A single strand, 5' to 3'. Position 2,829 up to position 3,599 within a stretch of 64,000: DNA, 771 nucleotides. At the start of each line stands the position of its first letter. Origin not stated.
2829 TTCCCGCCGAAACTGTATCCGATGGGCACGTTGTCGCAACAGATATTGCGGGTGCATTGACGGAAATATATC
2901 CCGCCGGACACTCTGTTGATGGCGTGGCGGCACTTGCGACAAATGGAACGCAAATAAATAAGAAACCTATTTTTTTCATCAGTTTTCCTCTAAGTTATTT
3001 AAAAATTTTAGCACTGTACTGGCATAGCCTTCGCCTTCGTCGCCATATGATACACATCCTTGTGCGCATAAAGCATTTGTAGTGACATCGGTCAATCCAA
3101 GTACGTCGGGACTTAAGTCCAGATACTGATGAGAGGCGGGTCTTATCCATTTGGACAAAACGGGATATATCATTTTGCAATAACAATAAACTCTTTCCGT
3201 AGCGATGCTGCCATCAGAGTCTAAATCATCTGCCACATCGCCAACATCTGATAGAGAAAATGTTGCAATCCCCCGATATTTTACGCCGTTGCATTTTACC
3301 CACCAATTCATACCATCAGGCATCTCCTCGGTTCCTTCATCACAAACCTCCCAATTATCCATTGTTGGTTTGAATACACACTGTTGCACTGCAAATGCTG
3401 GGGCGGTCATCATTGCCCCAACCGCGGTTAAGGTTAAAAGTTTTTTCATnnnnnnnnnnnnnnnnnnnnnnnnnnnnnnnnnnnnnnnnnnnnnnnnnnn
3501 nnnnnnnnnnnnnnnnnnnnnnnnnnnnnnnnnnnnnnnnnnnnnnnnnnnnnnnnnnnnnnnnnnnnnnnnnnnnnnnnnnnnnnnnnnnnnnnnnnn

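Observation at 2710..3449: Paralogous family of secreted cysteine-rich proteins at three loci (2710-3449, 43995-44715, 49610-50936), including a fused A+B form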

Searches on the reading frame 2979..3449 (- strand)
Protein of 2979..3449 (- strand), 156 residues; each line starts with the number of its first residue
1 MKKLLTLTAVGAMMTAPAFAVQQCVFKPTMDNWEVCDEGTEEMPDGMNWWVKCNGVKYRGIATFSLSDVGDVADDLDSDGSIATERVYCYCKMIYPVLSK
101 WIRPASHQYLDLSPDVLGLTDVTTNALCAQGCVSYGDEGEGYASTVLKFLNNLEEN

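Call 9: search_protein_families(library=pfam, max_evalue=1, proteins=[window:2979-3449:-])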
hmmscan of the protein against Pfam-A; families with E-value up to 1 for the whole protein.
window:2979-3449:- (156 aa): 0 families

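Call 10: search_protein_families(library=ncbifam, max_evalue=1, proteins=[window:2979-3449:-])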
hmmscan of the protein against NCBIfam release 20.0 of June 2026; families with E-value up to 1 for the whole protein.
window:2979-3449:- (156 aa): 0 families

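Call 11: find_homologous_proteins(query=window:2979-3449:-, max_evalue=0.01)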
Query window:2979-3449:- (156 aa): 9 proteins with E <= 0.01 among 84 candidates.
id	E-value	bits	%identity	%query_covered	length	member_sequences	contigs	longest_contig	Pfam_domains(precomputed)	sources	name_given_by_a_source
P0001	4.9e-92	324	91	100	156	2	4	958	-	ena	-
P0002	1.1e-52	196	60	100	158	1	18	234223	-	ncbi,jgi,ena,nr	ncbi:MAG: hypothetical protein E7009_04440 [Alphaproteobacteria bacterium]|nr:hypothetical protein [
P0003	1.4e-52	196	60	100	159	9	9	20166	-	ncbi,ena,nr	ncbi:MAG: hypothetical protein IJO18_03145 [Alphaproteobacteria bacterium]|nr:hypothetical protein [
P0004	3.9e-49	185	58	100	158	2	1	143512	-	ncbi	-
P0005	6.1e-14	70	38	99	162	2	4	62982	-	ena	-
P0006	7.9e-8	50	41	65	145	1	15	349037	-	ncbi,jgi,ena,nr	ncbi:MAG: hypothetical protein E7009_04575 [Alphaproteobacteria bacterium]|nr:hypothetical protein [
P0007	8.6e-8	50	41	65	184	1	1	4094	-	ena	-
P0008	1.1e-6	47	37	65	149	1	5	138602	-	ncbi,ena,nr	ncbi:MAG: hypothetical protein IKB05_00380 [Alphaproteobacteria bacterium]|nr:hypothetical protein [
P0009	3.1e-6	45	35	65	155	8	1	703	-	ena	-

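Call 21: find_encoding_contigs(protein=P0002, flank=6000, max_places=4)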
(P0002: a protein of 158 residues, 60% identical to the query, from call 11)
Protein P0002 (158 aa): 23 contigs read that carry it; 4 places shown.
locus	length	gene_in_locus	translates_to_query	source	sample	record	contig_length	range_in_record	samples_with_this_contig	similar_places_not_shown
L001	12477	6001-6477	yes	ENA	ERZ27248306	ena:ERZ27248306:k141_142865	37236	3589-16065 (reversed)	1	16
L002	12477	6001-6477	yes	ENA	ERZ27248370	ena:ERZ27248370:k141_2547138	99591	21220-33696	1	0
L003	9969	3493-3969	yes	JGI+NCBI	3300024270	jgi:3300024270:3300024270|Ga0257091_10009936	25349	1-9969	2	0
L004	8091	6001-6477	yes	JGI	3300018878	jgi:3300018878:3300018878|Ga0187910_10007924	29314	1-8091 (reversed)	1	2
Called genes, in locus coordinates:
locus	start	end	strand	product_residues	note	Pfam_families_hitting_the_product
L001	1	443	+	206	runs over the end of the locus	-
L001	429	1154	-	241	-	PF04002:RadC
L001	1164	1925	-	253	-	PF00557:Peptidase_M24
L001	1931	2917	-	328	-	-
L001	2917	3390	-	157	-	-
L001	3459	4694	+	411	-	-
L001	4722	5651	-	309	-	PF01699:Na_Ca_ex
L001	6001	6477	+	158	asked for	-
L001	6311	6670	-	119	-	-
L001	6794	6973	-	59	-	PF00471:Ribosomal_L33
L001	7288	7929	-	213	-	-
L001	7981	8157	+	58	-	-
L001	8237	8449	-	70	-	PF04070:DUF378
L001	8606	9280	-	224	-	PF00899:ThiF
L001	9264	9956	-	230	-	PF01026:TatD_DNase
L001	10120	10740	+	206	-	PF18454:Mtd_N, PF21882:Gp53-like_C (faint)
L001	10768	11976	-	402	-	PF00534:Glycos_transf_1, PF13692:Glyco_trans_1_4, PF13524:Glyco_trans_1_2 (weak)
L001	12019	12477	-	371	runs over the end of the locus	PF02350:Epimerase_2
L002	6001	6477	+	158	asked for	-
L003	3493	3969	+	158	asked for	-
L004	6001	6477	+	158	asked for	-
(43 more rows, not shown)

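Call 29: find_encoding_contigs(protein=P0006, flank=6000, max_places=3)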
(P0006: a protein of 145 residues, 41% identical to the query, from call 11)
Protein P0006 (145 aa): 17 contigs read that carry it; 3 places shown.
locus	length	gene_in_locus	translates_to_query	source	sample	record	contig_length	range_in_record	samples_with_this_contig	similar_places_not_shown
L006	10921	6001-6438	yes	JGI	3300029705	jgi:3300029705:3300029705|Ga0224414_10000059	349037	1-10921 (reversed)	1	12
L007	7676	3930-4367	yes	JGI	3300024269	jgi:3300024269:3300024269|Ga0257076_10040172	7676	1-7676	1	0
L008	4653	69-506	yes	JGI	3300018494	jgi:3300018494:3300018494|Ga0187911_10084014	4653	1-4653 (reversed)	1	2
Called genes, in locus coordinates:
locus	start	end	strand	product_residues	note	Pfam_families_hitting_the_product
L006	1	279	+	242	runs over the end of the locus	PF01643:Acyl-ACP_TE, PF13279:4HBT_2 (faint), PF20791:Acyl-ACP_TE_C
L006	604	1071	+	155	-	-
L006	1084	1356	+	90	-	-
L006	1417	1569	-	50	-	PF00468:Ribosomal_L34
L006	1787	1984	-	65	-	-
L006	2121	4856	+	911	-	PF00521:DNA_topoisoIV, PF03989:DNA_gyraseA_C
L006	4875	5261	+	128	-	PF00376:MerR, PF13411:MerR_1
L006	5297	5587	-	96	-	-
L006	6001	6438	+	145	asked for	-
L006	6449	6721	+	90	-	-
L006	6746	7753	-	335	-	-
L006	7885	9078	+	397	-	-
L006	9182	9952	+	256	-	-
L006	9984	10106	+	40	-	-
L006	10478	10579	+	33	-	-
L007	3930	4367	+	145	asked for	-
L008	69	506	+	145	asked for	-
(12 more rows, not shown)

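Call 30: find_encoding_contigs(protein=P0008, flank=6000, max_places=3)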
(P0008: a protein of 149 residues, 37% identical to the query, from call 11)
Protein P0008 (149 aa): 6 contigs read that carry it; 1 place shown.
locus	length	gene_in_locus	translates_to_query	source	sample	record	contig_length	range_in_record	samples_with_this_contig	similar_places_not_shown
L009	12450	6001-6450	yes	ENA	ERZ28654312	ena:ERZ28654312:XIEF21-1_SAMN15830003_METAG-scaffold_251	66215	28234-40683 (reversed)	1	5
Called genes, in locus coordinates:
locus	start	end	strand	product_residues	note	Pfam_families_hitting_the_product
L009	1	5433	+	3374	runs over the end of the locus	PF09479:Flg_new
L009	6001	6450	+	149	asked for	-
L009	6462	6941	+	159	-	PF01114:Colipase (weak)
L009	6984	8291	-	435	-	PF05697:Trigger_N, PF00254:FKBP_C, PF05698:Trigger_C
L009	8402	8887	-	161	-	PF00380:Ribosomal_S9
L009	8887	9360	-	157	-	PF00572:Ribosomal_L13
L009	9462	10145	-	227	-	PF02223:Thymidylate_kin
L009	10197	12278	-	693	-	PF00140:Sigma70_r1_2, PF04546:Sigma70_ner, PF04542:Sigma70_r2, PF04539:Sigma70_r3, PF04545:Sigma70_r4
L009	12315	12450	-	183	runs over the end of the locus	PF06242:TrcR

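Call 35: predict_structure(alignment_id=A5)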
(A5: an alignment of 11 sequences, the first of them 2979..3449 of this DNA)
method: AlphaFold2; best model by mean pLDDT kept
length: 156 residues; sequences in the alignment: 11
mean_pLDDT: 68.6   pTM: 0.67
mean pLDDT of the five models: 68.6, 65.4, 64.9, 63.3, 61.0
residues with pLDDT >= 90: 3; 70-90: 80; 50-70: 48; < 50: 25
segments of 3 or more residues with pLDDT < 50: 1-23
pLDDT, mean of each block of 10 residues (from residue 1): 42 40 54 69 66 85 84 70 72 88 73 59 79 64 78 79
secondary structure, 60 per line:
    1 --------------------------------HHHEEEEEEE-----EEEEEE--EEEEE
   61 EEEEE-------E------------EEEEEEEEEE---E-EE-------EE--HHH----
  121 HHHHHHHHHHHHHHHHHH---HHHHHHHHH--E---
elements in order: E36-42 E48-53 E56-65 E86-95 H121-138 H142-150
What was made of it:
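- On CS-alpha-beta defensin-like peptides: The motifs lie on AF2 strand 86-95 and helix 121-138 (call 35).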

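Call 37: search_protein_representatives(alignment_id=A5)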
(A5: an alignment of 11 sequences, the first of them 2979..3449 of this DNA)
Query: 11 sequences, 148 profile positions. Proteins with E-value up to 0.001 (for the whole library): 886; up to 1e-10: 350; up to 1e-30: 4. The best 150 are listed.
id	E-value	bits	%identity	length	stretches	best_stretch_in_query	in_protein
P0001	3.3e-58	212.2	-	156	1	1-148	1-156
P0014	2.4e-36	141.3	-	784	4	21-141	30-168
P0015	3.4e-35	137.6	-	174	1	1-144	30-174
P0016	9.7e-34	132.8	-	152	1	1-144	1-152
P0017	2.0e-30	122.1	-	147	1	1-144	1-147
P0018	3.1e-30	121.5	-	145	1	1-144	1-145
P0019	3.4e-30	121.3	-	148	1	1-142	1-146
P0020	1.7e-29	119.0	-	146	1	1-144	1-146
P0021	2.9e-29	118.3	-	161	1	1-146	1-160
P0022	4.1e-29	117.8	-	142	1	1-144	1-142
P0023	9.7e-29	116.6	-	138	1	1-143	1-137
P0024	1.0e-28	116.6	-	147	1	1-144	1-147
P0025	2.6e-28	115.2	-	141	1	1-145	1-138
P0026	4.5e-28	114.4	-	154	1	1-141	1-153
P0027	1.9e-27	112.5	-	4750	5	68-141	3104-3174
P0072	4.3e-21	91.8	-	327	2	1-140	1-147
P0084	1.6e-20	89.9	-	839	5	43-131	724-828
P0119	1.3e-18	83.7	-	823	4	48-142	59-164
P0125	2.6e-18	82.8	-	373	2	47-144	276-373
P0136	8.8e-18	81.1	-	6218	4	68-139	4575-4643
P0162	2.0e-16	76.7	-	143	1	1-126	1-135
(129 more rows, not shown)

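Call 38: search_protein_families(library=pfam, max_evalue=0.001, proteins=[P0014, P0084, P0119, P0072, P0125, P0027])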
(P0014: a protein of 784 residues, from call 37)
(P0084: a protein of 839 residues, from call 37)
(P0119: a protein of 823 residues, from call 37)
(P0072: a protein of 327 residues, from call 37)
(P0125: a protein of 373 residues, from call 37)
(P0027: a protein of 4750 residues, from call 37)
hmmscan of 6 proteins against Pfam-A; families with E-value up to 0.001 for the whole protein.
P0014 (784 aa): 0 families

P0084 (839 aa): 0 families

P0119 (823 aa): 0 families

P0072 (327 aa): 2 families
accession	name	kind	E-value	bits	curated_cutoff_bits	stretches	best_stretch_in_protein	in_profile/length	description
PF09479.16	Flg_new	-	1.1e-05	25.8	27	1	291-325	7-39/65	Listeria-Bacteroides repeat domain (List_Bact_rpt)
PF03724.22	META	-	0.00067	20.1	24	0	187-225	28-67/109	META domain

P0125 (373 aa): 0 families

P0027 (4750 aa): 2 families
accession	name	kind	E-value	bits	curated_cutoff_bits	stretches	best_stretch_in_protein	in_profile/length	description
PF09479.16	Flg_new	-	1.8e-64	214.2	27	5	1714-1781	1-65/65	Listeria-Bacteroides repeat domain (List_Bact_rpt)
PF04231.19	Endonuclease_1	-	6e-24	85.5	25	1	4572-4743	66-233/235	Endonuclease I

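Call 42: find_related_loci(query=A5, collection=genome_contigs, flank=3000)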
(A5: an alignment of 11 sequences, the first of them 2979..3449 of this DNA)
Query A5 (156 aa) in genome_contigs; peptide patterns used: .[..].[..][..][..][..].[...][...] (x = any residue, [..] = any of these).
14 stretches matched a pattern; 13 encode a relative of the query (tblastn E <= 1e-3); 13 distinct loci.
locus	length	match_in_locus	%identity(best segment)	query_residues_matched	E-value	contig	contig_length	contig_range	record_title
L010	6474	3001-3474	60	1-156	1e-56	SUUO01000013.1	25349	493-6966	MAG: Alphaproteobacteria bacterium isolate SIG48 NODE_9936_length_25349_cov_2.294267, whole genome shotgun sequence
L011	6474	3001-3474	58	1-156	3e-53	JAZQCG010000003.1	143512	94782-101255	MAG: Candidatus Enterousia sp. isolate T1900044638_TS20190104.MAGScoT_cleanbin_000053 SGB_1212_k141_1383296, whole genom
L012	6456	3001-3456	34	1-152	5e-15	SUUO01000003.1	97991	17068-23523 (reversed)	MAG: Alphaproteobacteria bacterium isolate SIG48 NODE_1278_length_97991_cov_1.988096, whole genome shotgun sequence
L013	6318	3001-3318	41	1-102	3e-14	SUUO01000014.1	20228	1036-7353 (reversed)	MAG: Alphaproteobacteria bacterium isolate SIG48 NODE_13145_length_20228_cov_2.099249, whole genome shotgun sequence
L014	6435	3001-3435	30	1-152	2e-11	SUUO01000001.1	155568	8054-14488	MAG: Alphaproteobacteria bacterium isolate SIG48 NODE_451_length_155568_cov_2.099600, whole genome shotgun sequence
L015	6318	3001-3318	35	1-102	3e-11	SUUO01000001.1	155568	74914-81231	MAG: Alphaproteobacteria bacterium isolate SIG48 NODE_451_length_155568_cov_2.099600, whole genome shotgun sequence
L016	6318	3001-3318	37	1-102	5e-11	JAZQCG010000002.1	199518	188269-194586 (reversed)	MAG: Candidatus Enterousia sp. isolate T1900044638_TS20190104.MAGScoT_cleanbin_000053 SGB_1212_k141_2116128, whole genom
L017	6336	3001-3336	38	1-108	2e-10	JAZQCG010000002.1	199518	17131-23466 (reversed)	MAG: Candidatus Enterousia sp. isolate T1900044638_TS20190104.MAGScoT_cleanbin_000053 SGB_1212_k141_2116128, whole genom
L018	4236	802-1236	28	1-152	6e-10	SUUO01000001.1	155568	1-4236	MAG: Alphaproteobacteria bacterium isolate SIG48 NODE_451_length_155568_cov_2.099600, whole genome shotgun sequence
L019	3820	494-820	32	1-102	6e-10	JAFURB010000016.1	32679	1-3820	MAG: Alphaproteobacteria bacterium isolate RGIG4748 Roe_deer_Rectum.Co__c2471508, whole genome shotgun sequence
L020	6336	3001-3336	26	14-135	2e-9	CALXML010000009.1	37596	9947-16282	MAG: uncultured Alphaproteobacteria bacterium isolate BRZ_KL__bin36 genome assembly, contig: BRZ_KL__NODE_1070_length_37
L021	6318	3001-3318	31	2-102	2e-5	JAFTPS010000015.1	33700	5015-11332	MAG: Alphaproteobacteria bacterium isolate RGIG4037 Roe_deer_Cecum-5__c5391, whole genome shotgun sequence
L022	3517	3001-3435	25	1-152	4e-4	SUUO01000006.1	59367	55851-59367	MAG: Alphaproteobacteria bacterium isolate SIG48 NODE_3025_length_59367_cov_2.199662, whole genome shotgun sequence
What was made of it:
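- On Variable surface-protein multigene families (functional class): At least 7 loci in MAG SIG48 (call 42).
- There are at least 7 cassettes in one MAG (call 42).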

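Call 43: fold_search(model_id=the predicted structure, library=pdb)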
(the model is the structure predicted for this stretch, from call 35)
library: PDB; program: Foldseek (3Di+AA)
matches with E <= 10: 112; with E <= 0.001: 0
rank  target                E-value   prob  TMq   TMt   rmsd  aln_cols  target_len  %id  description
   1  4psn_B                3.0e-01  0.21  0.27  0.21   7.5       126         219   10  Crystal structure of apeThermo-DBP-RP2 (released 2014-04-30)
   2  1xn6_MODEL_1_A        3.6e-01  0.05  0.15  0.17  15.7       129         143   11  Solution Structure of Northeast Structural Genomics Target Protein BcR68 encoded in gene Q816V6 of B. cereus (released 2004-12-14)
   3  4psn_A                4.3e-01  0.11  0.21  0.17   9.0       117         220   11  Crystal structure of apeThermo-DBP-RP2 (released 2014-04-30)
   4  4pso_B                7.0e-01  0.09  0.21  0.16   9.3       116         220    9  Crystal structure of apeThermo-DBP-RP2 bound to ssDNA dT10 (released 2014-04-30)
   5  4pso_G                7.4e-01  0.12  0.25  0.20   7.6       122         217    9  Crystal structure of apeThermo-DBP-RP2 bound to ssDNA dT10 (released 2014-04-30)
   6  4psn_C                1.3e+00  0.07  0.22  0.17   9.1       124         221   10  Crystal structure of apeThermo-DBP-RP2 (released 2014-04-30)
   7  4owv_B                1.5e+00  0.04  0.16  0.08  10.4        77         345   16  Anthranilate phosphoribosyl transferase from Mycobacterium tuberculosis in complex with anthranilate (released 2014-04-23)
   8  6ue6_C                1.5e+00  0.04  0.18  0.23  15.7       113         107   13  PWWP1 domain of NSD2 in complex with MR837 (released 2019-11-13)
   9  3w9k                  1.6e+00  0.04  0.21  0.23  14.6       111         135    9  Crystal structure of thermoacidophile-specific protein STK_08120 complexed with myristic acid (released 2013-07-17)
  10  3o0l_A                1.7e+00  0.04  0.19  0.25  10.7       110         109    8  Crystal structure of a Pfam DUF1425 family member (Shew_1734) from Shewanella sp. pv-4 at 1.81 a resolution (released 2010-08-04)
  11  5c2l_A                2.1e+00  0.03  0.17  0.10  10.2       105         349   15  Magnesium soaked into the active site of Mycobacterium tuberculosis anthranilate phosphoribosyltransferase (AnPRT; trp (released 2016-06-22)
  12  8rtb_A                2.2e+00  0.06  0.17  0.04  12.0        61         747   11  Extended inner membrane complex (IMC) protomer structure (TrwM/VirB3-TrwK/VirB4-TrwI/VirB6-TrwG/VirB8-TrwE/VirB10) fro (released 2024-06-19)
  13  8rtd_O                2.2e+00  0.06  0.17  0.04  12.0        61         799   11  Stalk-Arches-IMC structure from the fully-assembled R388 type IV secretion system determined by cryo-EM. (released 2024-06-19)
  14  8rtd_T                2.2e+00  0.06  0.17  0.04  12.0        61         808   11  Stalk-Arches-IMC structure from the fully-assembled R388 type IV secretion system determined by cryo-EM. (released 2024-06-19)
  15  8rtd_g                2.4e+00  0.06  0.17  0.04  12.0        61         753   11  Stalk-Arches-IMC structure from the fully-assembled R388 type IV secretion system determined by cryo-EM. (released 2024-06-19)
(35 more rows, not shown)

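Call 47: list_cluster_members(proteins=[P0014, P0027, P0136, P0072, P0125, P0016, P0023, P0084, P0119, P0162])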
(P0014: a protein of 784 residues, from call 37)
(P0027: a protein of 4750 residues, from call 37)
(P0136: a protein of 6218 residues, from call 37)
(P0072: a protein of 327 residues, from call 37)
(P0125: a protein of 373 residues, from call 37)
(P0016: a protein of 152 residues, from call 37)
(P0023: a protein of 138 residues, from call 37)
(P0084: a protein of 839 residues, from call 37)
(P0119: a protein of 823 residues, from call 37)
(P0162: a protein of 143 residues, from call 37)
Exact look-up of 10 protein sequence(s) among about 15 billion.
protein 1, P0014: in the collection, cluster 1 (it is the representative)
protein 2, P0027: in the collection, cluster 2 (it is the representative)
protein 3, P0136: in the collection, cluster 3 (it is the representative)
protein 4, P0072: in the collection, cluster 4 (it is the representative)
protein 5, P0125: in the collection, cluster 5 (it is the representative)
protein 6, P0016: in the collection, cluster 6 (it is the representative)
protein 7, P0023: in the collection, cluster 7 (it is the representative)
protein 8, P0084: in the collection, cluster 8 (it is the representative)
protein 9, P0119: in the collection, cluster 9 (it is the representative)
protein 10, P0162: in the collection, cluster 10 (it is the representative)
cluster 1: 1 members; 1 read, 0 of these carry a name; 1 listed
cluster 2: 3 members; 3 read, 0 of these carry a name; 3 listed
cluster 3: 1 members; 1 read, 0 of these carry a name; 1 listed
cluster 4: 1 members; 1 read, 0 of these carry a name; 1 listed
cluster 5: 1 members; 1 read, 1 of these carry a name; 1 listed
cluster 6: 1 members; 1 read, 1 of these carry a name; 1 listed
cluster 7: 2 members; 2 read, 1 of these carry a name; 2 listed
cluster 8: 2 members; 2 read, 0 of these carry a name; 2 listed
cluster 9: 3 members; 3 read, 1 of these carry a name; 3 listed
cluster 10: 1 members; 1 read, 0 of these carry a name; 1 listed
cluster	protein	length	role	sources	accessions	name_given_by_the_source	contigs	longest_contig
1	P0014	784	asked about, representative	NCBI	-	-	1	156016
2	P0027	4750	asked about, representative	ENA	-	-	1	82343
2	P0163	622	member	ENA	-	-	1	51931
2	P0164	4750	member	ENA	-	-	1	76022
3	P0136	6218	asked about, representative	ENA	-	-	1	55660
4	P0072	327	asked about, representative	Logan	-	-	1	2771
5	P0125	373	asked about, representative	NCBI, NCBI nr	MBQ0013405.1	MAG: hypothetical protein KBS86_02460 [Proteobacteria bacterium] | hypothetical protein [Candidatus Enterousia scatequi]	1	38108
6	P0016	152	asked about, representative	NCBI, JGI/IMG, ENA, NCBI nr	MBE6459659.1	MAG: hypothetical protein E7009_01585 [Alphaproteobacteria bacterium] | hypothetical protein [Alphaproteobacteria bacterium]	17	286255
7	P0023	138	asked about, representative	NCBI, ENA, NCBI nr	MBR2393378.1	MAG: hypothetical protein IKB05_02725 [Alphaproteobacteria bacterium] | hypothetical protein [Alphaproteobacteria bacterium]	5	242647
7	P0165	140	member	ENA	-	-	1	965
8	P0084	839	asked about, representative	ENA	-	-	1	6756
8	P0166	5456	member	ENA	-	-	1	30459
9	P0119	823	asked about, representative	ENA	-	-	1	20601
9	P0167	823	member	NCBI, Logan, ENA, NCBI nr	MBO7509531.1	MAG: hypothetical protein J6T57_04630 [Alphaproteobacteria bacterium] | hypothetical protein [Alphaproteobacteria bacterium]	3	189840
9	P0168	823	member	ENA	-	-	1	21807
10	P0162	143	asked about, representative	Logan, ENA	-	-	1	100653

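Call 62: search_protein_families(library=phrogs, max_evalue=1, proteins=[window:2979-3449:-])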
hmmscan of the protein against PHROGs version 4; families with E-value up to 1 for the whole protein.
window:2979-3449:- (156 aa): 0 families

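Call 73: fold_search(model_id=the predicted structure, library=viral)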
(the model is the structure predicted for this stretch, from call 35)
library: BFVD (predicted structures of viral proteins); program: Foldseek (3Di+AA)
matches with E <= 10: 214; with E <= 0.001: 0
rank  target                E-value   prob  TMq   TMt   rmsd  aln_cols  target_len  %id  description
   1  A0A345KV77            5.1e-01  0.11  0.21  0.22  15.2       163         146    9  Uncharacterized protein [Mycobacterium phage Aminay]
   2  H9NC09                6.1e-01  0.05  0.16  0.18  14.7       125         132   12  (no name in the UniProt tables at hand)
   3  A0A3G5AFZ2            7.4e-01  0.07  0.16  0.09  17.7       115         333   10  Uncharacterized protein [Solivirus sp.]
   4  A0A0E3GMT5            8.3e-01  0.07  0.21  0.14  14.7       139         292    9  Uncharacterized protein [Streptomyces phage YDN12]
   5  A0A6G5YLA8            9.4e-01  0.05  0.19  0.28  13.5        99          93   11  (no name in the UniProt tables at hand)
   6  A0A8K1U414            1.0e+00  0.08  0.24  0.21  17.9       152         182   12  Uncharacterized protein [Riboviria sp.]
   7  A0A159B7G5            1.1e+00  0.08  0.24  0.10  11.2       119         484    8  Putative NAD--protein ADP-ribosyltransferase [Escherichia phage HY03]
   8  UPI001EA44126         1.1e+00  0.06  0.22  0.18  15.7       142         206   11  (no name look-up for this kind of identifier)
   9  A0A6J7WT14            1.2e+00  0.02  0.12  0.05  15.3       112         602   13  Prohead protease [uncultured Caudovirales phage]
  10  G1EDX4                1.3e+00  0.04  0.18  0.15  13.2       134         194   10  (no name in the UniProt tables at hand)
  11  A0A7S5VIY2            1.4e+00  0.05  0.20  0.07  12.7       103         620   11  (no name in the UniProt tables at hand)
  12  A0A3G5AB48            1.4e+00  0.02  0.13  0.03  23.5       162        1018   10  Putative WcaK-like polysaccharide pyruvyl transferase [Hyperionvirus sp.]
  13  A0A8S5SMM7            1.6e+00  0.03  0.17  0.18  13.7        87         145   11  Uncharacterized protein [Myoviridae sp. ctPoO4]
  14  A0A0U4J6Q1            1.6e+00  0.03  0.16  0.11  10.9       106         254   15  (no name in the UniProt tables at hand)
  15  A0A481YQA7            1.8e+00  0.05  0.21  0.19   9.9        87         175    8  Uncharacterized protein [Pithovirus LCDPAC02]
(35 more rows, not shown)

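Call 76: search_solved_structures(query=A5, max_evalue=10)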
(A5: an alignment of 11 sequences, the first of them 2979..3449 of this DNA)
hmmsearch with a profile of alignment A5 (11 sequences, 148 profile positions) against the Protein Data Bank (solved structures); distinct sequences matched with E-value up to 10: 1.
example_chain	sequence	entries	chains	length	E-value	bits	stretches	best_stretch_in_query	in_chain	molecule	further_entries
8iwh_V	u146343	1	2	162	1.3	12.4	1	20-66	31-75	Cytochrome c-550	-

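Call 81: find_encoding_contigs(protein=P0001, flank=1000, max_places=4)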
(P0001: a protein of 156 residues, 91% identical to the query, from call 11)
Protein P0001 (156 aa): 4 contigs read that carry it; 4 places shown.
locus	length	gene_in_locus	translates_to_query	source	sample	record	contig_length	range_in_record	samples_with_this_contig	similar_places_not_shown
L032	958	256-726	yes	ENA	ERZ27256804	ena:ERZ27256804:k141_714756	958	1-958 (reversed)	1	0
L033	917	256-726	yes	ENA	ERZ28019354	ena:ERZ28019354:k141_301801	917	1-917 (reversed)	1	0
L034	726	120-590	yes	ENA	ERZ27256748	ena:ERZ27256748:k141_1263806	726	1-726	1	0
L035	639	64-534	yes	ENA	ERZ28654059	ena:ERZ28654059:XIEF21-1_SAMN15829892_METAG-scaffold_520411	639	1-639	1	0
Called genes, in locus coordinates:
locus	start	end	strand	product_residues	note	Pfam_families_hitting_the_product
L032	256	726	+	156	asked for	-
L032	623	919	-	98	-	-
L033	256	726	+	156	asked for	-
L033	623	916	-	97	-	?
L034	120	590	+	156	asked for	-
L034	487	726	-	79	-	?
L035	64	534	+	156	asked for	-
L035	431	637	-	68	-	?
